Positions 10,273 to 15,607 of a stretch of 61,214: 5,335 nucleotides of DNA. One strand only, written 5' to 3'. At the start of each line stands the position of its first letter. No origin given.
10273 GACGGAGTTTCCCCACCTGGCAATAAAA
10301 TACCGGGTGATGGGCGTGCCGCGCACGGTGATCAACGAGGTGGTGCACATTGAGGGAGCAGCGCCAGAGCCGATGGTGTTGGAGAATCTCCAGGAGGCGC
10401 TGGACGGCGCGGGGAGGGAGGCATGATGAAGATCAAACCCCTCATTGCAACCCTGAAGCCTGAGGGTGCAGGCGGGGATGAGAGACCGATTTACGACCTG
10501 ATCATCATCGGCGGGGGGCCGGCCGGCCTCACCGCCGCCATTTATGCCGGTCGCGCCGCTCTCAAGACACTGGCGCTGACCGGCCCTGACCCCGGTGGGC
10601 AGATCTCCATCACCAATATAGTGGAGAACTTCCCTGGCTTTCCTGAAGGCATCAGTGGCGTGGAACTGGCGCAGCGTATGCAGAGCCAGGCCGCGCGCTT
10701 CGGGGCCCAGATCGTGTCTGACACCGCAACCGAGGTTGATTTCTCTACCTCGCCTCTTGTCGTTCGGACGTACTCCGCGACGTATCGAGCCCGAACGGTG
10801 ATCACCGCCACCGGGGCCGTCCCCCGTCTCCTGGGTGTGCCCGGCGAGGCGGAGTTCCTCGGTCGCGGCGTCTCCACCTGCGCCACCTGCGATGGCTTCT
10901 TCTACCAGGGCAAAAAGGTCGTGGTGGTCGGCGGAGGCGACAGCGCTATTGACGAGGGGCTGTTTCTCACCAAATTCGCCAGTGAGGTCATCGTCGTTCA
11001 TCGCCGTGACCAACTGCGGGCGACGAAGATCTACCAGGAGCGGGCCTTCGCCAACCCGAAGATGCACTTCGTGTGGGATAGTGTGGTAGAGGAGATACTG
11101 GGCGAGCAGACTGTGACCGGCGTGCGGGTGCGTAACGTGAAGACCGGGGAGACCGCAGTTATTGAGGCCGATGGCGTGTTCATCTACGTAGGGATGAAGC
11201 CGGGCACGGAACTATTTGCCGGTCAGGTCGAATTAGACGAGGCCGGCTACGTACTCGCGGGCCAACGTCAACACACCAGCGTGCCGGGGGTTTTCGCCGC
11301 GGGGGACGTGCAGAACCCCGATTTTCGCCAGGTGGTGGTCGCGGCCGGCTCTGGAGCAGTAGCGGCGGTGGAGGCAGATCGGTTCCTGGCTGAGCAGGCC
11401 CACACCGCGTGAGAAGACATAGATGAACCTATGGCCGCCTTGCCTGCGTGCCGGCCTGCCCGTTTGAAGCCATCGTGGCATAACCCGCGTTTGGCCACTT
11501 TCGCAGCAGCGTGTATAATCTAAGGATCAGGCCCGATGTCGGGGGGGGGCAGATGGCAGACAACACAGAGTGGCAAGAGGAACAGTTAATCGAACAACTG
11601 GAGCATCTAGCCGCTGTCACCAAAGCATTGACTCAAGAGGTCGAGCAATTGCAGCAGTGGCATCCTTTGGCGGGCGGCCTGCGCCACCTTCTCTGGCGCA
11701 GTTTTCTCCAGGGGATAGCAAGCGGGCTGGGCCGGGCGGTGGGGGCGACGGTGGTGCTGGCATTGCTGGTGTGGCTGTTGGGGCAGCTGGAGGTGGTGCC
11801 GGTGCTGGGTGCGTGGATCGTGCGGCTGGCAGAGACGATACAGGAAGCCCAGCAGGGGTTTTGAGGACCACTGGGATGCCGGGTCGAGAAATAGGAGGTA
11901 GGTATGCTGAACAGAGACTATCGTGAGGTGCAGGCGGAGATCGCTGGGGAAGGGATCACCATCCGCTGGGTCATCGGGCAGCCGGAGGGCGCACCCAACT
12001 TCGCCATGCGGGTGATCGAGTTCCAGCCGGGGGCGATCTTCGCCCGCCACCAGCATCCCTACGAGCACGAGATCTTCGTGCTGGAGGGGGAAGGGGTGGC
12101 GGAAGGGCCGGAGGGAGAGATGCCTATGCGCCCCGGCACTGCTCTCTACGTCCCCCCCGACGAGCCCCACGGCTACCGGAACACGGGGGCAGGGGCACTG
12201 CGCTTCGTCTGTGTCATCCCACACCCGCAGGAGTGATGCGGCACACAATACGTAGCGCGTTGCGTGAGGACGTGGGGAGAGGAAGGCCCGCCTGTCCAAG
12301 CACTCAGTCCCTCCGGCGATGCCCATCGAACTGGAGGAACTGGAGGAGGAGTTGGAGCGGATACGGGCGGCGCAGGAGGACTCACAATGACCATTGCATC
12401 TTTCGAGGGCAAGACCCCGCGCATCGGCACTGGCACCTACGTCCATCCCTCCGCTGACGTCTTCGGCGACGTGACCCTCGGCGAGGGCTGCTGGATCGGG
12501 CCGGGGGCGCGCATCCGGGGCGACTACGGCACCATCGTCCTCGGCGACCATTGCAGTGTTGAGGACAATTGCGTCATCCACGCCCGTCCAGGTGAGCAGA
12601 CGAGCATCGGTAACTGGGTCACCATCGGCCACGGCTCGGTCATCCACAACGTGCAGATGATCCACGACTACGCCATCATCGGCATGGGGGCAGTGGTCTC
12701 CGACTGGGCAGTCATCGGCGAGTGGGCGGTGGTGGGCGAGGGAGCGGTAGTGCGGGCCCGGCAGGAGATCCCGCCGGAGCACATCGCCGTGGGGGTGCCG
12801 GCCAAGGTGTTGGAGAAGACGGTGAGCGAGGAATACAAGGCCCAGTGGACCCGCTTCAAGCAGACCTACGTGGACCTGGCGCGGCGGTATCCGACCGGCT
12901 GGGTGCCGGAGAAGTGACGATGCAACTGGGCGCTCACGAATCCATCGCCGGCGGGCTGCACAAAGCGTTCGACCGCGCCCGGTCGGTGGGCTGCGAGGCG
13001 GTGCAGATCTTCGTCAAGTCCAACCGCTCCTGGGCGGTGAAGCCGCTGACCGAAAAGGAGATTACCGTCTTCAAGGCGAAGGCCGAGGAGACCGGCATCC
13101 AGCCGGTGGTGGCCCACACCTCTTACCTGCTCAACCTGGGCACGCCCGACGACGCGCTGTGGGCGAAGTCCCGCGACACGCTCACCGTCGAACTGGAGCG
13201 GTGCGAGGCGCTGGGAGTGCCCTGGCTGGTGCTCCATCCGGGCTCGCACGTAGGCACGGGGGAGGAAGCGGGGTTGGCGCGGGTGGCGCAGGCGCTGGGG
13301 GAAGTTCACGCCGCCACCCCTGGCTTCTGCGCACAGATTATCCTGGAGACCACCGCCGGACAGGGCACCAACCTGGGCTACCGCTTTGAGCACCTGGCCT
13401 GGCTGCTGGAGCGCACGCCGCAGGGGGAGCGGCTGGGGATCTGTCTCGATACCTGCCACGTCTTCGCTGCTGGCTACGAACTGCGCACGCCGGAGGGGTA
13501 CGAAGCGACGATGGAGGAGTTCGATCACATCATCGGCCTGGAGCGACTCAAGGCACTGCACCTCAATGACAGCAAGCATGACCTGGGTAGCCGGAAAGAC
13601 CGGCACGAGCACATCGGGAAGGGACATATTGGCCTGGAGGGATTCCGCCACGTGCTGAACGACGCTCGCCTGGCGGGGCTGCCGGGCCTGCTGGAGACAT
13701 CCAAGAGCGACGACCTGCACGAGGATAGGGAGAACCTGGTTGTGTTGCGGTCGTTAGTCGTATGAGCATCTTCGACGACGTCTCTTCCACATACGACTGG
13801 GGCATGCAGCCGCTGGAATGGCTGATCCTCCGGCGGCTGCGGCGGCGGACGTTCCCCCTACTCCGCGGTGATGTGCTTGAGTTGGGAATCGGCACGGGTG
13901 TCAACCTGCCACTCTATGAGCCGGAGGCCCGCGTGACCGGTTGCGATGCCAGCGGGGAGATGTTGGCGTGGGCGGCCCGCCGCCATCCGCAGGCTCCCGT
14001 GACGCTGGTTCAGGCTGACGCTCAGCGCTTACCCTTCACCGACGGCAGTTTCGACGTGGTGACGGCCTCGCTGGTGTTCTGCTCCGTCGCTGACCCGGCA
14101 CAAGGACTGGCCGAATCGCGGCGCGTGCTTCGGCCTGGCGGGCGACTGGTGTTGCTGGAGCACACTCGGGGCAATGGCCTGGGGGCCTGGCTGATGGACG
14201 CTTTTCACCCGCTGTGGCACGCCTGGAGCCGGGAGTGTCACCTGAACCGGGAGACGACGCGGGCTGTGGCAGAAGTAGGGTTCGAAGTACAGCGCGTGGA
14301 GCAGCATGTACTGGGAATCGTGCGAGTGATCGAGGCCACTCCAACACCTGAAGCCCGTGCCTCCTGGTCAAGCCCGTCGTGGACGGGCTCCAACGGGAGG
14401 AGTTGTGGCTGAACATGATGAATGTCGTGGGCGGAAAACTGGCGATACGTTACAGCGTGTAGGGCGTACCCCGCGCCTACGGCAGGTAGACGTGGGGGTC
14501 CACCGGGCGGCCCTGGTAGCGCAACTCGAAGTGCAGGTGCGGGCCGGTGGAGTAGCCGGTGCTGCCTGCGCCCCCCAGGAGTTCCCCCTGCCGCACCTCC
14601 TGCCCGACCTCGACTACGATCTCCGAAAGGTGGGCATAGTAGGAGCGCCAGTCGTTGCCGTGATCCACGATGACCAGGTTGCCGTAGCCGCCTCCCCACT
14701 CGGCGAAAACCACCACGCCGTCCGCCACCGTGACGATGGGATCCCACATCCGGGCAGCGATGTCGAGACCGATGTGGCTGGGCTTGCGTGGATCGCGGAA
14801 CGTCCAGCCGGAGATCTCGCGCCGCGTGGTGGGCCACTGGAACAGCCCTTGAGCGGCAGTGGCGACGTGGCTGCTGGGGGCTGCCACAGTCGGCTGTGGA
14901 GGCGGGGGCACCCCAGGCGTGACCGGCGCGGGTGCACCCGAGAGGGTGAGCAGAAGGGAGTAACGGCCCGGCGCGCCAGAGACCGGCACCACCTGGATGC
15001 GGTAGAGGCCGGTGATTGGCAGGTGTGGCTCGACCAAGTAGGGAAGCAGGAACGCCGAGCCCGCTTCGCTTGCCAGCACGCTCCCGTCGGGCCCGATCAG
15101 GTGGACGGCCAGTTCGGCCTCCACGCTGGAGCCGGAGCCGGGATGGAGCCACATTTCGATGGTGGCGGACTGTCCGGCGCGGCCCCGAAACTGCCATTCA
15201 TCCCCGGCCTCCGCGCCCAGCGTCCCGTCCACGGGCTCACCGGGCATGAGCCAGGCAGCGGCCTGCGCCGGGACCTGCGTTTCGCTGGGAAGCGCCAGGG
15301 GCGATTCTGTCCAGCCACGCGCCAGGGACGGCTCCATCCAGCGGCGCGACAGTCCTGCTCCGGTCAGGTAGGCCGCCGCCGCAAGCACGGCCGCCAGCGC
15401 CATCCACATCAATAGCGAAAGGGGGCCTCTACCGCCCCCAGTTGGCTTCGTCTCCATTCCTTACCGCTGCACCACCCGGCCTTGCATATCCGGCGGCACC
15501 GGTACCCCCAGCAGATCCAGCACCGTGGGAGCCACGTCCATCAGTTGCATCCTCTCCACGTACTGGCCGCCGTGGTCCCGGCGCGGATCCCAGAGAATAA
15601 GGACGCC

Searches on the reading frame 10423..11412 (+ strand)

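Call 13: search_protein_families(library=pfam, proteins=[window:10423-11412:+], max_evalue=0.001)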
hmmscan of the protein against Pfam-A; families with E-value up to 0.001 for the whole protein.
window:10423-11412:+ (329 aa): 7 families
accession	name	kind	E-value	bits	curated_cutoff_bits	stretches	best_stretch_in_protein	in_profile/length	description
PF07992.20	Pyr_redox_2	-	9.5e-52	176.7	26.1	1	24-311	1-291/291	Pyridine nucleotide-disulphide oxidoreductase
PF13738.12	Pyr_redox_3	-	6.4e-24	85.2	30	1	75-294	76-305/305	Pyridine nucleotide-disulphide oxidoreductase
PF00070.33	Pyr_redox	-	6.1e-14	52.7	22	1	165-237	1-80/82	Pyridine nucleotide-disulphide oxidoreductase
PF13434.12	Lys_Orn_oxgnase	-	0.00014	21.5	21.3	0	91-177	112-202/339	L-lysine 6-monooxygenase/L-ornithine 5-monooxygenase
PF12831.13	FAD_oxidored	-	0.00033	20.5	27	1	25-50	1-26/416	FAD dependent oxidoreductase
PF00890.30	FAD_binding_2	-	0.00075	19.2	20.4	1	25-57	1-33/414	FAD binding domain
PF01946.23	Thi4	-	0.00094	18.9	26.2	0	24-51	18-46/235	Thi4 family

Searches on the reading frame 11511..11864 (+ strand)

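Call 14: search_protein_families(library=pfam, proteins=[window:11511-11864:+], max_evalue=0.001)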
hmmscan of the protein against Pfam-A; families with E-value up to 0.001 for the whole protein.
window:11511-11864:+ (117 aa): 1 family
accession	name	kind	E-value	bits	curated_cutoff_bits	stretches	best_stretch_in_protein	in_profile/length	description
PF18910.5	DUF5665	-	1.9e-16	60.3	27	1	58-111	3-56/56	Domain of unknown function (DUF5665)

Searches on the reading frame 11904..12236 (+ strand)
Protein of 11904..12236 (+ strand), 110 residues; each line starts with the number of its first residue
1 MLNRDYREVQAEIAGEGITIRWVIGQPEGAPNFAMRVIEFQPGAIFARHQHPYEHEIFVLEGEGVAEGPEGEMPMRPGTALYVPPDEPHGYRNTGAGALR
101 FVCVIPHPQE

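Call 14: search_protein_families(library=pfam, proteins=[window:11904-12236:+], max_evalue=0.001)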
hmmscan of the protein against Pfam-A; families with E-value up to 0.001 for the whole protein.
window:11904-12236:+ (110 aa): 3 families
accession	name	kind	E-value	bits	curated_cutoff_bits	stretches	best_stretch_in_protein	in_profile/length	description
PF07883.17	Cupin_2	-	1.4e-18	66.8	27.2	1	37-104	2-69/70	Cupin domain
PF02311.25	AraC_binding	-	6.9e-09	36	21.1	1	41-109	10-79/135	AraC-like ligand binding domain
PF12973.13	Cupin_7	-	2.3e-07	31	27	1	35-101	35-98/105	ChrR Cupin-like domain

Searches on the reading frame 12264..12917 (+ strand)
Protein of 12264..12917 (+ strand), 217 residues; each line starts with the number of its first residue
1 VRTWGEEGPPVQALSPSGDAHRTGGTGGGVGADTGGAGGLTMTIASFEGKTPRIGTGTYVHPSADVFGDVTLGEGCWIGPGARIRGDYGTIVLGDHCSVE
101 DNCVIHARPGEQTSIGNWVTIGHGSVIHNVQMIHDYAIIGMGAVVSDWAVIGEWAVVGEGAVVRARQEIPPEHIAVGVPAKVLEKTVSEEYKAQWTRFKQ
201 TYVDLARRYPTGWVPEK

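Call 14: search_protein_families(library=pfam, proteins=[window:12264-12917:+], max_evalue=0.001)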
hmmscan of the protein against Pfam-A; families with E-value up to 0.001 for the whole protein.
window:12264-12917:+ (217 aa): 2 families
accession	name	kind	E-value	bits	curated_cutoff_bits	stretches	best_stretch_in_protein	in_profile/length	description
PF00132.30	Hexapep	-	8.6e-18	63.7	27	2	133-164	4-35/36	Bacterial transferase hexapeptide (six repeats)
PF25084.1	LbH_EIF2B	-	2.8e-08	34.1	54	2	91-167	22-97/105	EIF2B subunit epsilon LbH domain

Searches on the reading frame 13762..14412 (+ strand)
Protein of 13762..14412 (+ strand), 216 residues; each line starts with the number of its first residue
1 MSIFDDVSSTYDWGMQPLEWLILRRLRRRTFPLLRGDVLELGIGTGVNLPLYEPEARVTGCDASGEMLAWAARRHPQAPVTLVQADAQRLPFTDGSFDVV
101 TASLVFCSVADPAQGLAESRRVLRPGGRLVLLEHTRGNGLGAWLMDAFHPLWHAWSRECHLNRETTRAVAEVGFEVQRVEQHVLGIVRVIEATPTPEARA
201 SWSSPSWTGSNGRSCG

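Call 14: search_protein_families(library=pfam, proteins=[window:13762-14412:+], max_evalue=0.001)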
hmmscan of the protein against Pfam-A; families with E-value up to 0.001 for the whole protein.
window:13762-14412:+ (216 aa): 8 families
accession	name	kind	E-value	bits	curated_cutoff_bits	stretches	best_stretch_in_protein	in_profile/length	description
PF08241.18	Methyltransf_11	-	1.5e-25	90.1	21.2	1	39-131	1-95/95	Methyltransferase domain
PF13649.12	Methyltransf_25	-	8.5e-21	74.9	27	1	38-127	1-97/97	Methyltransferase domain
PF01209.24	Ubie_methyltran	-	8.1e-15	55.2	20.1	1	37-136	50-156/233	ubiE/COQ5 methyltransferase family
PF08242.18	Methyltransf_12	-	2.4e-14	54.3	30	1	39-129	1-98/98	Methyltransferase domain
PF13489.12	Methyltransf_23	-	6.7e-14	52.4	27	1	24-176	10-161/164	Methyltransferase domain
PF13847.12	Methyltransf_31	-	7.5e-13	48.8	27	1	38-157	7-127/145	Methyltransferase domain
PF20922.3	Anamorsin_N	-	0.0003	21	27.1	1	92-136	47-92/163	Anamorsin, N-terminal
PF05148.21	Methyltransf_8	-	0.00039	20.8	27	0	82-133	108-158/219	Hypothetical methyltransferase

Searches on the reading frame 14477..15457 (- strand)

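Call 14: search_protein_families(library=pfam, proteins=[window:14477-15457:-], max_evalue=0.001)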
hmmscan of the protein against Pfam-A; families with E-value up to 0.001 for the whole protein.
window:14477-15457:- (326 aa): 1 family
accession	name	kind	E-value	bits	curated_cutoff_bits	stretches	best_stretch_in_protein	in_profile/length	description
PF01551.29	Peptidase_M23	-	1.3e-34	118.7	28.7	1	228-321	3-96/96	Peptidase family M23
